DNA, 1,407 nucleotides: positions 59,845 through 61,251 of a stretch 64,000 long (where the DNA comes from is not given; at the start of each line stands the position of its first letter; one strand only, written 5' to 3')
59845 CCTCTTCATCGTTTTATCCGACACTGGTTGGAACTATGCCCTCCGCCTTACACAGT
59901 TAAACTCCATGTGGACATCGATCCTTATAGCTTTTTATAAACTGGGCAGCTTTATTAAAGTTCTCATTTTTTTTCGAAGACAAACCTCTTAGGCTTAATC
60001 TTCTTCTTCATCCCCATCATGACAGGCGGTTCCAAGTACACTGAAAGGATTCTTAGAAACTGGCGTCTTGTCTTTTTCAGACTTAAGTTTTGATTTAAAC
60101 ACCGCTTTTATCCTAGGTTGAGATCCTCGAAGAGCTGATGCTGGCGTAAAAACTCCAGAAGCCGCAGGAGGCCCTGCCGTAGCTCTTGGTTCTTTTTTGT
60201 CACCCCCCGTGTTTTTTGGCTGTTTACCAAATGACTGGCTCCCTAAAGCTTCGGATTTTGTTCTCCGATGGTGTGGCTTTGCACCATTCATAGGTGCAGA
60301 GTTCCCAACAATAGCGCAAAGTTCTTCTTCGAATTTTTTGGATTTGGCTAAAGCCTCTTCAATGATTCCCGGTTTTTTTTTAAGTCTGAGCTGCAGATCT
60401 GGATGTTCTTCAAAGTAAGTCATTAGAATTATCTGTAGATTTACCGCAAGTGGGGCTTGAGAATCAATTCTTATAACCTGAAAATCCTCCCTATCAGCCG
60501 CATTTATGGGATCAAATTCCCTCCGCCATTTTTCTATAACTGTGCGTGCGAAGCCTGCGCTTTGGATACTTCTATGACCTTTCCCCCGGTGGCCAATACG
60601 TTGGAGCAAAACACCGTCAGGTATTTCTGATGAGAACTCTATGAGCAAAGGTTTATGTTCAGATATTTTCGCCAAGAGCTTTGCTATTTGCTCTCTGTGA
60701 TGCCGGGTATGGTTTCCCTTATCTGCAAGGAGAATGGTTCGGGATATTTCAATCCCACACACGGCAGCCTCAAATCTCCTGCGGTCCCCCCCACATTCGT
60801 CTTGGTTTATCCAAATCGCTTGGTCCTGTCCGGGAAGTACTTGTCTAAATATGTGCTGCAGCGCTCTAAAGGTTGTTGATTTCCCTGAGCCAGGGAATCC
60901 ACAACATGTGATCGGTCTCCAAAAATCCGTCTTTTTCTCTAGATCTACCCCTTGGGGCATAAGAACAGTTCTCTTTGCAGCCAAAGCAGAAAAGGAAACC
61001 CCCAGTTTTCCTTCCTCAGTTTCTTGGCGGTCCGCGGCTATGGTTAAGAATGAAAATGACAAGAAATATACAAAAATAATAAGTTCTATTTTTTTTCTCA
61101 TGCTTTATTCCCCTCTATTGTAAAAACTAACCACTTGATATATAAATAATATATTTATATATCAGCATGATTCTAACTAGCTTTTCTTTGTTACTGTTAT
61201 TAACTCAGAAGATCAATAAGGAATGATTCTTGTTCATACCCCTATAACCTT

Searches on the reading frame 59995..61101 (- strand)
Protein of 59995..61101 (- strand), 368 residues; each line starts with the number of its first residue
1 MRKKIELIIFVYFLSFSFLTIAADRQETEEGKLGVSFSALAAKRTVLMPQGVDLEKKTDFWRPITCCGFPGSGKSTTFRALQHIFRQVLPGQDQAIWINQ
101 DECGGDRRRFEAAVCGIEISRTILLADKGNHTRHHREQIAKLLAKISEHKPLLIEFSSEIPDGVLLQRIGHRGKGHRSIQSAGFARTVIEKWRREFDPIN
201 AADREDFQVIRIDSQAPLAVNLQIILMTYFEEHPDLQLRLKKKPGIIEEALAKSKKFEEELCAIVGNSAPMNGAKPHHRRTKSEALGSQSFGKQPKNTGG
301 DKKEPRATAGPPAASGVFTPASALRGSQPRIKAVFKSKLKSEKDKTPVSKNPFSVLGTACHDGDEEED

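Call 80: search_protein_families(library=pfam, proteins=[window:59995-61101:-], max_evalue=0.1)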
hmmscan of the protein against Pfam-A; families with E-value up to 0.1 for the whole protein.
window:59995-61101:- (368 aa): 5 families
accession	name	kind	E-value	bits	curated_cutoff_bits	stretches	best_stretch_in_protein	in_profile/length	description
PF08303.17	tRNA_lig_kinase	-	7.7e-06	26.6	22.7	1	71-207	9-157/168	tRNA ligase kinase domain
PF13671.12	AAA_33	-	0.0033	18.2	27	1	64-82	2-20/143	AAA domain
PF08433.16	KTI12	-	0.0033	17.4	22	1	64-111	4-48/271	Chromatin associated protein KTI12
PF13238.12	AAA_18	-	0.008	17.1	29.4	1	64-151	1-68/128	AAA domain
PF13401.12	AAA_22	-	0.012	16.4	27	1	64-92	8-33/130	AAA domain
